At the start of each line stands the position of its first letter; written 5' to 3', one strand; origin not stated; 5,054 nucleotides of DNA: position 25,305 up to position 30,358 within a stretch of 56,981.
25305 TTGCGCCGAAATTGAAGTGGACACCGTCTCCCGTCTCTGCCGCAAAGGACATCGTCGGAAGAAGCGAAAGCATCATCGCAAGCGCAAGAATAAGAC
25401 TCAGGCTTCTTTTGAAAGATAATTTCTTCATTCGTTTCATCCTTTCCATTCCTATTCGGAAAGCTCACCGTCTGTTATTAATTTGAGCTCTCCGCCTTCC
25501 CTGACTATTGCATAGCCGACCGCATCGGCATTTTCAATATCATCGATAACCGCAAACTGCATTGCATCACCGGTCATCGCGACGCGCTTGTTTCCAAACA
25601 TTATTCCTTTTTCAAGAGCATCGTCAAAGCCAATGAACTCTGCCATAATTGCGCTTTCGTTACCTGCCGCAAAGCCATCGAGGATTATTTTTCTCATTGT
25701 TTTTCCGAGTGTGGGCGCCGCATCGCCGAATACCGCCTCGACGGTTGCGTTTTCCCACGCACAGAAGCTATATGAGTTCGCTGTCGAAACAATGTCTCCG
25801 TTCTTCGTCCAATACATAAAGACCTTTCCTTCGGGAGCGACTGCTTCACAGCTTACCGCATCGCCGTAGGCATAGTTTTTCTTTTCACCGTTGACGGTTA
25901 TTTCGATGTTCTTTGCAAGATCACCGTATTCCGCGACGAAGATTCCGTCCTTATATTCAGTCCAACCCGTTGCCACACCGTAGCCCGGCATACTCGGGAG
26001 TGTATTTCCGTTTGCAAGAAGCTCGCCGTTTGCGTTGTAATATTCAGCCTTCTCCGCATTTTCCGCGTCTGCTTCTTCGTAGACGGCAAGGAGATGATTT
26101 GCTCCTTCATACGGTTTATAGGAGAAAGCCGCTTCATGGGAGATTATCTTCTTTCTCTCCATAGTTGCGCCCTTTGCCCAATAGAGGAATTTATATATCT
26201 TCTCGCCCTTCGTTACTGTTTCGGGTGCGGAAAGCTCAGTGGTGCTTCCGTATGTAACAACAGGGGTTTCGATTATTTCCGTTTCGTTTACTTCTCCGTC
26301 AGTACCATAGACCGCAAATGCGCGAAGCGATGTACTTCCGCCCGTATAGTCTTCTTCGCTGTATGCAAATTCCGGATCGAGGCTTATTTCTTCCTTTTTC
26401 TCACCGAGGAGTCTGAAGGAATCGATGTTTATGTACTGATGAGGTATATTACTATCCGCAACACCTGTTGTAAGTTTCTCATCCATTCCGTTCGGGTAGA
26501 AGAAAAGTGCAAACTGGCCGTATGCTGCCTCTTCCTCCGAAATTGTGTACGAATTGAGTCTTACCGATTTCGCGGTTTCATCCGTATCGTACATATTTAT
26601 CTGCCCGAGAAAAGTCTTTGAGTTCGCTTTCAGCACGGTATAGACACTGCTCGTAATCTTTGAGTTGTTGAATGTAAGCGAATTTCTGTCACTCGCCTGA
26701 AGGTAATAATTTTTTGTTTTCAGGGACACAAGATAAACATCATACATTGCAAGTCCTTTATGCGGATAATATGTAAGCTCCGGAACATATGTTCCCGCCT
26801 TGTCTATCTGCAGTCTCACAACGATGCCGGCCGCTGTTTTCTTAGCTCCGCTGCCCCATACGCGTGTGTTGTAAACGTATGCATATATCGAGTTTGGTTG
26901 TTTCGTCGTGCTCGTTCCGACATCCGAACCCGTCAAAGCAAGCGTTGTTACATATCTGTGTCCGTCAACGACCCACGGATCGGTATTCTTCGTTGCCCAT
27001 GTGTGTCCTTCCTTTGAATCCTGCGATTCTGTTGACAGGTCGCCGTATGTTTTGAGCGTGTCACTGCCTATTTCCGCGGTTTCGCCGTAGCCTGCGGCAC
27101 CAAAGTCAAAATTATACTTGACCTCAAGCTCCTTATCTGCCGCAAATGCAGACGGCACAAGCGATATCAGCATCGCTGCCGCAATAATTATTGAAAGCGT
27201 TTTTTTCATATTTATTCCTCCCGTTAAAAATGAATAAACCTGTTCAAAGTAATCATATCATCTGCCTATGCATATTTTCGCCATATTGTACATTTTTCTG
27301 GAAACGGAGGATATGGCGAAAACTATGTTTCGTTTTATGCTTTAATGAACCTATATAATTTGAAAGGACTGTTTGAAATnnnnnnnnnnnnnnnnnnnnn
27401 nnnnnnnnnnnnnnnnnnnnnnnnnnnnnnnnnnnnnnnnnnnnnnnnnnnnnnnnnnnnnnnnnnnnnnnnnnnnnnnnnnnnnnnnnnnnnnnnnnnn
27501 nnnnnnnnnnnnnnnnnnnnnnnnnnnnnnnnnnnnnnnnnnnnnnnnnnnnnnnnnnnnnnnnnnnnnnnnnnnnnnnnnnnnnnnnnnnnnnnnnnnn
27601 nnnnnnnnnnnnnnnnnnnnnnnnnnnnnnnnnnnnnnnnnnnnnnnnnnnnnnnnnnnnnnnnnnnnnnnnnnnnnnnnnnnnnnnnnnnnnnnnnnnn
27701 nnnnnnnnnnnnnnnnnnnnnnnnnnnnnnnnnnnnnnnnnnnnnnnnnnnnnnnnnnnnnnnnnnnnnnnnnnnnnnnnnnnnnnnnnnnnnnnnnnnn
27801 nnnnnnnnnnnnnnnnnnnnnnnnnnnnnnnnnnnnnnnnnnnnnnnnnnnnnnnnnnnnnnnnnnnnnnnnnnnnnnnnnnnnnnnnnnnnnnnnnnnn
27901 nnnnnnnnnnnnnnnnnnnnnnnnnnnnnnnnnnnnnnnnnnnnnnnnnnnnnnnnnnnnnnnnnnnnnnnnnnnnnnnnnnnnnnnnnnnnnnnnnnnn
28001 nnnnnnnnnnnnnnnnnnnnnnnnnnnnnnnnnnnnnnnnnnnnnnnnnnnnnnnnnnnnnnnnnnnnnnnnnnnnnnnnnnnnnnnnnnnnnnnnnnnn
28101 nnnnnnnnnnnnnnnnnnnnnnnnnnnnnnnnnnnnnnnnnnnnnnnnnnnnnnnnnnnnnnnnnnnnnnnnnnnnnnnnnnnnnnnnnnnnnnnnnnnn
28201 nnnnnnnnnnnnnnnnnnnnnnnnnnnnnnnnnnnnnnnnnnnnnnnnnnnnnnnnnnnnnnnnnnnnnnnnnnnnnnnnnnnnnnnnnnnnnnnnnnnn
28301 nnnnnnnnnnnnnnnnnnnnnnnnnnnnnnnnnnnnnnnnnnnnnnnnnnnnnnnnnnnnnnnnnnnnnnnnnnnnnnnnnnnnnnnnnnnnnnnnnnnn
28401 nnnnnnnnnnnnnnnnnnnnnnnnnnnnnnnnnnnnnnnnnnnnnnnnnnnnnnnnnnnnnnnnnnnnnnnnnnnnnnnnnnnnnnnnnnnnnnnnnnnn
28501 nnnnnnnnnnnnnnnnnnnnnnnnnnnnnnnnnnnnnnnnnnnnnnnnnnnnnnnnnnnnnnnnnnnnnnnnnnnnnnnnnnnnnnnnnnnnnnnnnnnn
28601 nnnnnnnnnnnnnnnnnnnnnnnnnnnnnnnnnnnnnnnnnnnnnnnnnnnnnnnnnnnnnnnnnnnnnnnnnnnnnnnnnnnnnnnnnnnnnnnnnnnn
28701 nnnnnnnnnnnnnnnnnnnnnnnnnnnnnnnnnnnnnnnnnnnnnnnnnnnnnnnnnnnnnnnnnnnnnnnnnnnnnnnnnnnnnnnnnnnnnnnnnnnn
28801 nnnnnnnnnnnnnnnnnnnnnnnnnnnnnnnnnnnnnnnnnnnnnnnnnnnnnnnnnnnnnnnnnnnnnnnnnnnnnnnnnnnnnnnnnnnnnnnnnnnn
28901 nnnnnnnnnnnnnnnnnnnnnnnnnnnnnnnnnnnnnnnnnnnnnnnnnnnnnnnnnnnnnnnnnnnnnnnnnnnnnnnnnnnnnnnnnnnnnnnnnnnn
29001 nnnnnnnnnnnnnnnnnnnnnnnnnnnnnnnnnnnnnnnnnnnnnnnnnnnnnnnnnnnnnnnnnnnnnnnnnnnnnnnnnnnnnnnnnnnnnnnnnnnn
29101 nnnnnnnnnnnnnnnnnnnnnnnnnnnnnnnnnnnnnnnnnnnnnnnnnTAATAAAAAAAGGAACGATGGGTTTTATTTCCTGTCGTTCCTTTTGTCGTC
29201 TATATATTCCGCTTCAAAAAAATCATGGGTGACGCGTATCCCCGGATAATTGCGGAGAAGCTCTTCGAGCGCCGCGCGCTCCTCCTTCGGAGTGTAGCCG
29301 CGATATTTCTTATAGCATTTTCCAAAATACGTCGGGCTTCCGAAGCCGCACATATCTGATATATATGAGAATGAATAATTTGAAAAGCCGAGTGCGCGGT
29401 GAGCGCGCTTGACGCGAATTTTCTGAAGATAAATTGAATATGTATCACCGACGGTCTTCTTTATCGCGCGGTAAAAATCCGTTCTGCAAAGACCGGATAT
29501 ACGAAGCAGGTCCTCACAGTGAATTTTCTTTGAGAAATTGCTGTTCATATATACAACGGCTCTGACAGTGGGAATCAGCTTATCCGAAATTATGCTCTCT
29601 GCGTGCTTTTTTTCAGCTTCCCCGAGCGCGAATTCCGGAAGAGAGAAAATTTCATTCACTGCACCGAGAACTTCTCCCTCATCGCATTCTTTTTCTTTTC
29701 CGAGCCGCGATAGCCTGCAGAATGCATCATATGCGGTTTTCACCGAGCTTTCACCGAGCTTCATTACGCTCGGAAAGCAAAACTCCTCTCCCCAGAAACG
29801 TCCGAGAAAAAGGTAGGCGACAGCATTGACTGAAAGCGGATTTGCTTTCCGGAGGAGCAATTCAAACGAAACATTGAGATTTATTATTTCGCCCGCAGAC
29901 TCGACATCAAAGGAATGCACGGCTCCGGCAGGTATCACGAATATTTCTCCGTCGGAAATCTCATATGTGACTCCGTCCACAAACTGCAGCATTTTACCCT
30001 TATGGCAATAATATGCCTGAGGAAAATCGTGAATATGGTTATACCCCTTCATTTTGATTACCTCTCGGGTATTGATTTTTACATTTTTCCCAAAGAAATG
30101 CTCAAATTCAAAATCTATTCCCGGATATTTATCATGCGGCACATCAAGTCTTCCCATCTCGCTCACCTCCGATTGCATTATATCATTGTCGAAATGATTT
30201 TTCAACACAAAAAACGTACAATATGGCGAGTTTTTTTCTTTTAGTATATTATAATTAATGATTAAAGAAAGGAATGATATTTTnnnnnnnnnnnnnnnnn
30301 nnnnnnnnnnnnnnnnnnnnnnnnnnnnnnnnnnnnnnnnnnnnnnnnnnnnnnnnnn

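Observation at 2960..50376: Array of four 2,337-2,901-aa S-layer-anchored paralogues built around a heparinase II/III-like lyase fold: a Gram-positive surface glycan-processing locus with no characterised counterpart that I know of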

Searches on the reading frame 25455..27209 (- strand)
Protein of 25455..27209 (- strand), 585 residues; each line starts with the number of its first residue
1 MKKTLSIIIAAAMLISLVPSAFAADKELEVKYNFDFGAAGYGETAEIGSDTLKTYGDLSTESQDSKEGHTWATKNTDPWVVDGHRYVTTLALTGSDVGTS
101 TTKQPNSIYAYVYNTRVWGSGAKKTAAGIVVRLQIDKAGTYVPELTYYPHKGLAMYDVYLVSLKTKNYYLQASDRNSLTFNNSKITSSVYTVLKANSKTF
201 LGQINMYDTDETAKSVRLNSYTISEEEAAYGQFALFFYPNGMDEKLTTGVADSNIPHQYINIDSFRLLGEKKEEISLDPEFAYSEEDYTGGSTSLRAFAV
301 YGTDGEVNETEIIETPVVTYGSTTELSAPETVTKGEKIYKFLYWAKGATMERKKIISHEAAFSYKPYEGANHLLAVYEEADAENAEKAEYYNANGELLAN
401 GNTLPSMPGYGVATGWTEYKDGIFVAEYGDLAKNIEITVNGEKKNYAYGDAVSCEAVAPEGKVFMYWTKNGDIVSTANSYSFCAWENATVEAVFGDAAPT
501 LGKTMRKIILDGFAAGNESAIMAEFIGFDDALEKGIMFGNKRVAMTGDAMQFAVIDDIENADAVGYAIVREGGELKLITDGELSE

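Call 4: search_protein_families(library=pfam, proteins=[window:25455-27209:-], max_evalue=0.01)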
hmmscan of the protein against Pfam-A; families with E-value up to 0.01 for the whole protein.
window:25455-27209:- (585 aa): 1 family
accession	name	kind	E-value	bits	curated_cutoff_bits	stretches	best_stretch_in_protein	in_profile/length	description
PF18998.6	Flg_new_2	-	1e-06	29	23.6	1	439-495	13-70/73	Divergent InlB B-repeat domain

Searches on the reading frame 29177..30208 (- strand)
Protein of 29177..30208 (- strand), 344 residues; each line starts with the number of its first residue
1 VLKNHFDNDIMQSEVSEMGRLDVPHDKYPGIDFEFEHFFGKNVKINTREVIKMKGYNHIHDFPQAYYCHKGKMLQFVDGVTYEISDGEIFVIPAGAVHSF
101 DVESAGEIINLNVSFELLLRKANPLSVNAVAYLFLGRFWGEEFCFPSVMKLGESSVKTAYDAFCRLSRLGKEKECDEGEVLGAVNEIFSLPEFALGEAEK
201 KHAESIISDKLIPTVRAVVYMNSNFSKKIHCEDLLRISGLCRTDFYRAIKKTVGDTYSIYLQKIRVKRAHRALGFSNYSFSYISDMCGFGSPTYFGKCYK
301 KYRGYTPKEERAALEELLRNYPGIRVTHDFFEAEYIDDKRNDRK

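Call 4: search_protein_families(library=pfam, proteins=[window:29177-30208:-], max_evalue=0.01)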
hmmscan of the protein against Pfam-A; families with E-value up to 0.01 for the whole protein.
window:29177-30208:- (344 aa): 4 families
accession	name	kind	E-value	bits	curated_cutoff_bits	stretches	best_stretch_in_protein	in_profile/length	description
PF12833.13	HTH_18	-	5.2e-12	46.3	33.6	1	239-312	6-79/80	Helix-turn-helix domain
PF07883.17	Cupin_2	-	1.1e-07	31.8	27.2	1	57-105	13-61/70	Cupin domain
PF00165.29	HTH_AraC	-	3.3e-06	27.5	26.6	1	283-311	14-41/42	Bacterial regulatory helix-turn-helix proteins, AraC family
PF02311.25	AraC_binding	-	1.3e-05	25.3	21.1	1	57-115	18-76/135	AraC-like ligand binding domain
